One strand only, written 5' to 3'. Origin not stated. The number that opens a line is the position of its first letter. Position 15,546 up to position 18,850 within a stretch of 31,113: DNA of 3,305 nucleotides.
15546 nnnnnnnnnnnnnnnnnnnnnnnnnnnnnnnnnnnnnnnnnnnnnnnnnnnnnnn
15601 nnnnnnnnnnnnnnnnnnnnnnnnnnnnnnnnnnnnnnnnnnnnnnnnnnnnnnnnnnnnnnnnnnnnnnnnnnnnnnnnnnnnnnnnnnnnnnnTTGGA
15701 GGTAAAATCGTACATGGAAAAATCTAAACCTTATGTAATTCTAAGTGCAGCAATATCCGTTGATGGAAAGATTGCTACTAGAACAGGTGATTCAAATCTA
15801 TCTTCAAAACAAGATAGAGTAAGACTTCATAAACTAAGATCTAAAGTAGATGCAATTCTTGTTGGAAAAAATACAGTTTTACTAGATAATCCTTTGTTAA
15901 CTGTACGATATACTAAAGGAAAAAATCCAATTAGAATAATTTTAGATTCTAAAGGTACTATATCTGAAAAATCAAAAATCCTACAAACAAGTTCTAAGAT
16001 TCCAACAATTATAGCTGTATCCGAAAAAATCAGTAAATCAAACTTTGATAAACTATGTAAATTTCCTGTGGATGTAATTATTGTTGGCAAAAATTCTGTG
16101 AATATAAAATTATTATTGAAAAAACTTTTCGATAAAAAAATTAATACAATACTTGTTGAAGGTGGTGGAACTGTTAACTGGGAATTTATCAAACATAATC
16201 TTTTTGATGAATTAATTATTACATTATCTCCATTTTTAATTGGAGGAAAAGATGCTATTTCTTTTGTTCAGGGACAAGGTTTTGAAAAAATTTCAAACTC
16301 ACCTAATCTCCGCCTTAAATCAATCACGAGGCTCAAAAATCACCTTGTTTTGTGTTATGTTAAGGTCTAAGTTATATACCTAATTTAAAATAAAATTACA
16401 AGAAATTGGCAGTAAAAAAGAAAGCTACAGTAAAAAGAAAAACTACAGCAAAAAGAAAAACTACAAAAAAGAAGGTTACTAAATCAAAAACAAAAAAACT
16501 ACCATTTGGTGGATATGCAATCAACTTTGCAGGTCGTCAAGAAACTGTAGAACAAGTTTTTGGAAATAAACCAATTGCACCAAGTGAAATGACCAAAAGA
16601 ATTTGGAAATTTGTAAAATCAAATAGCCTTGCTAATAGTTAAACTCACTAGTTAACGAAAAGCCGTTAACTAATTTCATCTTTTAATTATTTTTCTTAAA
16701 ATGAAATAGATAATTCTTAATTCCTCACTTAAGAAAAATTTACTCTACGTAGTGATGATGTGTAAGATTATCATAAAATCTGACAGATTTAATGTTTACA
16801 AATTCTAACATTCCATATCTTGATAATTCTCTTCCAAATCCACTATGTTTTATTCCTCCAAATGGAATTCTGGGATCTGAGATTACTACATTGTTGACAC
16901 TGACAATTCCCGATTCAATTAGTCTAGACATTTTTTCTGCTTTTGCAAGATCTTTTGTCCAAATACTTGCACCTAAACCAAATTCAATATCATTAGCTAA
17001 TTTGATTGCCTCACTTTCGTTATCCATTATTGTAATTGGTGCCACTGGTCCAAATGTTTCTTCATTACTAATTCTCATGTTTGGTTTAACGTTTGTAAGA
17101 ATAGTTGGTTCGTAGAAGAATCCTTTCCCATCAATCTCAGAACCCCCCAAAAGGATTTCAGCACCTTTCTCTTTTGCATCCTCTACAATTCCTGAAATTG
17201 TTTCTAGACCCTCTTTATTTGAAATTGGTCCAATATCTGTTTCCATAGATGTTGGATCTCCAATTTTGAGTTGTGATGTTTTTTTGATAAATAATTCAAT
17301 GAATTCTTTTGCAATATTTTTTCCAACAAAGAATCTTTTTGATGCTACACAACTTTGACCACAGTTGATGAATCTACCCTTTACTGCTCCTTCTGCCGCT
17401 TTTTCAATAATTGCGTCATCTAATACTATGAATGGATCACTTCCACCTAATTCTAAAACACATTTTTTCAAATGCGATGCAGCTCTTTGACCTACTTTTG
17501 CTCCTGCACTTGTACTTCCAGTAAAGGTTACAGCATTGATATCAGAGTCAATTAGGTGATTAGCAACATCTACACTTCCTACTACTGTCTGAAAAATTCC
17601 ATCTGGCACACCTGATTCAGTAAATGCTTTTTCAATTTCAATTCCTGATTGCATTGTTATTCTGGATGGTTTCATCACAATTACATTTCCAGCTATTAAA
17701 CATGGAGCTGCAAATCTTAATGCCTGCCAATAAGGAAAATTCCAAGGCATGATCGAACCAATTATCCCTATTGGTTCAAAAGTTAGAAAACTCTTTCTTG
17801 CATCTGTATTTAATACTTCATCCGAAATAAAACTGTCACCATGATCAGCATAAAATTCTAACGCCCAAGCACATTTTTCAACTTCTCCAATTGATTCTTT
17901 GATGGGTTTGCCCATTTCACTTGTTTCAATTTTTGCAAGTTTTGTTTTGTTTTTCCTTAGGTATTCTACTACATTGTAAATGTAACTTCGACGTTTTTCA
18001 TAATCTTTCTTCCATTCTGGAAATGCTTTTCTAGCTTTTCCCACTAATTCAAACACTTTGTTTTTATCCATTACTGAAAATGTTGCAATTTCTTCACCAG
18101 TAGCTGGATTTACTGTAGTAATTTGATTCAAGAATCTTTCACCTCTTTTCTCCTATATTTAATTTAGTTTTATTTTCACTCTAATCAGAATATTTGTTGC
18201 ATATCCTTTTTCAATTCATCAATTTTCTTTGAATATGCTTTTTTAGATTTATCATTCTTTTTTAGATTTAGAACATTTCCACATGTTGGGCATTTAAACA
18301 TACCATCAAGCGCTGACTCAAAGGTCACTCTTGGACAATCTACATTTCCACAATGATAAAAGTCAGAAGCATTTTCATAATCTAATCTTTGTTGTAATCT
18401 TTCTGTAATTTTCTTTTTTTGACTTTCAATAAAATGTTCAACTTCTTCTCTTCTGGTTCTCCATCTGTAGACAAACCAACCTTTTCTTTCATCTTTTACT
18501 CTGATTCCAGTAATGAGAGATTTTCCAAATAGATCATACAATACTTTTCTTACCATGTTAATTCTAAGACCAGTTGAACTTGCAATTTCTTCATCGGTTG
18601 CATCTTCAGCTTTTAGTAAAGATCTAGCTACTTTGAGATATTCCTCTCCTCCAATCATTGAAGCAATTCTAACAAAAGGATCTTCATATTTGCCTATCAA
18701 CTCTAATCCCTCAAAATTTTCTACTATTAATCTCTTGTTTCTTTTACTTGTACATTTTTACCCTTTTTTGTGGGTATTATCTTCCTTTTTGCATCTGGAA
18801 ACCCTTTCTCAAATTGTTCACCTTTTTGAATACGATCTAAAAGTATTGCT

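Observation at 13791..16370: Deaminase-type amidohydrolase wedged between GTP cyclohydrolase III and the pyrimidine reductase: candidate for the missing archaeal riboflavin deaminase (or an ArfB replacement)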

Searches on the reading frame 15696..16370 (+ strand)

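Call 3: search_protein_families(library=pfam, proteins=[window:15696-16370:+])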
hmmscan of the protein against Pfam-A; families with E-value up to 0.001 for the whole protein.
window:15696-16370:+ (224 aa): 1 family
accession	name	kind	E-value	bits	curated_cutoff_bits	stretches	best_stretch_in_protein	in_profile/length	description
PF01872.23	RibD_C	-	6.7e-54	183.1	24.1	1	12-219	1-197/197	RibD C-terminal domain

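Call 4: search_protein_families(library=ncbifam, proteins=[window:15696-16370:+])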
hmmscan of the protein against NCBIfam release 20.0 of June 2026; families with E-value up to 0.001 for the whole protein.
window:15696-16370:+ (224 aa): 7 families
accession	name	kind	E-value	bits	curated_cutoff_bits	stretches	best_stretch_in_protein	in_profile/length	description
TIGR00227.1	ribD_Cterm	domain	1.2e-63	214.5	150.15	1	11-221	2-214/216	riboflavin-specific deaminase C-terminal domain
TIGR01508.1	rib_reduct_arch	equivalog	7.8e-61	204.9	186.45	1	12-219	1-206/210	2,5-diamino-6-(ribosylamino)-4(3H)-pyrimidinone 5'-phosphate reductase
TIGR00326.1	eubact_ribD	equivalog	1.6e-41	142.7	156.35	1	6-213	135-336/343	bifunctional diaminohydroxyphosphoribosylaminopyrimidine deaminase/5-amino-6-(5-phosphoribosylamino)uracil reductase RibD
NF008052.0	PRK10786.1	equivalog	1.3e-26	93.2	500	1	7-220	142-363/367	bifunctional diaminohydroxyphosphoribosylaminopyrimidine deaminase/5-amino-6-(5-phosphoribosylamino)uracil reductase RibD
NF010664.0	PRK14059.1-2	equivalog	1.1e-15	58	226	1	15-195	40-230/257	pyrimidine reductase family protein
NF010663.0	PRK14059.1-1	equivalog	1.5e-13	50.7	184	1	17-210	33-237/253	pyrimidine reductase family protein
NF010665.0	PRK14059.1-4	equivalog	7e-11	41.9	274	1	19-186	48-226/260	pyrimidine reductase family protein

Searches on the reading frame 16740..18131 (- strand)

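Call 3: search_protein_families(library=pfam, proteins=[window:16740-18131:-])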
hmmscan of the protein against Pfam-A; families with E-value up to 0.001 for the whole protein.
window:16740-18131:- (463 aa): 1 family
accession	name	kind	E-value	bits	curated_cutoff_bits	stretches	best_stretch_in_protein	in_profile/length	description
PF00171.27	Aldedh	-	9.8e-147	489.6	23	1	3-450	8-461/461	Aldehyde dehydrogenase family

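Call 4: search_protein_families(library=ncbifam, proteins=[window:16740-18131:-])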
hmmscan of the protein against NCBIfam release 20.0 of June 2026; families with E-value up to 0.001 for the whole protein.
window:16740-18131:- (463 aa): 42 families (the best 25 are shown)
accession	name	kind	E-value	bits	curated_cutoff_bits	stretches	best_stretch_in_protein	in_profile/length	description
NF006915.0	PRK09406.1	equivalog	5.9e-142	473.7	730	1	4-450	3-454/457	NADP-dependent succinic semialdehyde dehydrogenase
NF010575.0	PRK13968.1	equivalog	5e-127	424.8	855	1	4-450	9-457/462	succinate-semialdehyde dehydrogenase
NF042989.1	AldDh_AldH_Clos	equivalog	8e-124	413.9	800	1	4-450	3-455/458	aldehyde dehydrogenase AldH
TIGR01780.1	SSADH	subfamily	3.1e-115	385.6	646.35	1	7-448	2-448/448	succinate-semialdehyde dehydrogenase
TIGR01804.1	BADH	equivalog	1.5e-113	379.7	668.6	1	4-448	15-467/467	betaine-aldehyde dehydrogenase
NF006916.0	PRK09407.1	equivalog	1.9e-109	366.7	521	1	3-450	35-490/526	succinic semialdehyde dehydrogenase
NF010000.0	PRK13473.1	subfamily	1.4e-108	363.6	615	1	4-451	19-471/475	aminobutyraldehyde dehydrogenase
NF009725.0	PRK13252.1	equivalog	1.7e-108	363.2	593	1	3-451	23-478/488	betaine-aldehyde dehydrogenase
NF040648.1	lactal_redase_Meth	equivalog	9.2e-106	354.6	650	1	3-451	12-461/463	lactaldehyde dehydrogenase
TIGR02299.1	HpaE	equivalog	2.2e-100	336.6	638.35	1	4-452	18-476/488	5-carboxymethyl-2-hydroxymuconate semialdehyde dehydrogenase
NF008415.0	PRK11241.1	equivalog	1.9e-99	333.6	828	1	3-449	27-477/482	NADP-dependent succinate-semialdehyde dehydrogenase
NF042993.1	AlphKGSA_gudD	equivalog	2.5e-96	323.3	770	1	4-450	21-478/481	alpha-ketoglutaric semialdehyde dehydrogenase GucD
NF007497.0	PRK10090.1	equivalog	1.2e-92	311.2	500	1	3-450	23-475/480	aldehyde dehydrogenase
NF045736.1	PaDhStyDRhodo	equivalog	1.8e-91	307.1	800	1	3-448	19-473/479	phenylacetaldehyde dehydrogenase StyD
NF040792.1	glyc_ald_dh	equivalog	5e-90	302.8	760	1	3-451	17-472/488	D-glyceraldehyde dehydrogenase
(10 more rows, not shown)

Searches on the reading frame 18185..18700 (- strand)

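Call 31: search_protein_families(library=pfam, proteins=[window:18185-18700:-], max_evalue=0.00001)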
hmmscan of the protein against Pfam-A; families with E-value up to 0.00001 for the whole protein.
window:18185-18700:- (171 aa): 1 family
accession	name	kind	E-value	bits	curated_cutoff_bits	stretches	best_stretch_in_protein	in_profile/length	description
PF02002.24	TFIIE_alpha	-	2.5e-16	59.9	22.9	1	15-109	9-103/105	TFIIE alpha subunit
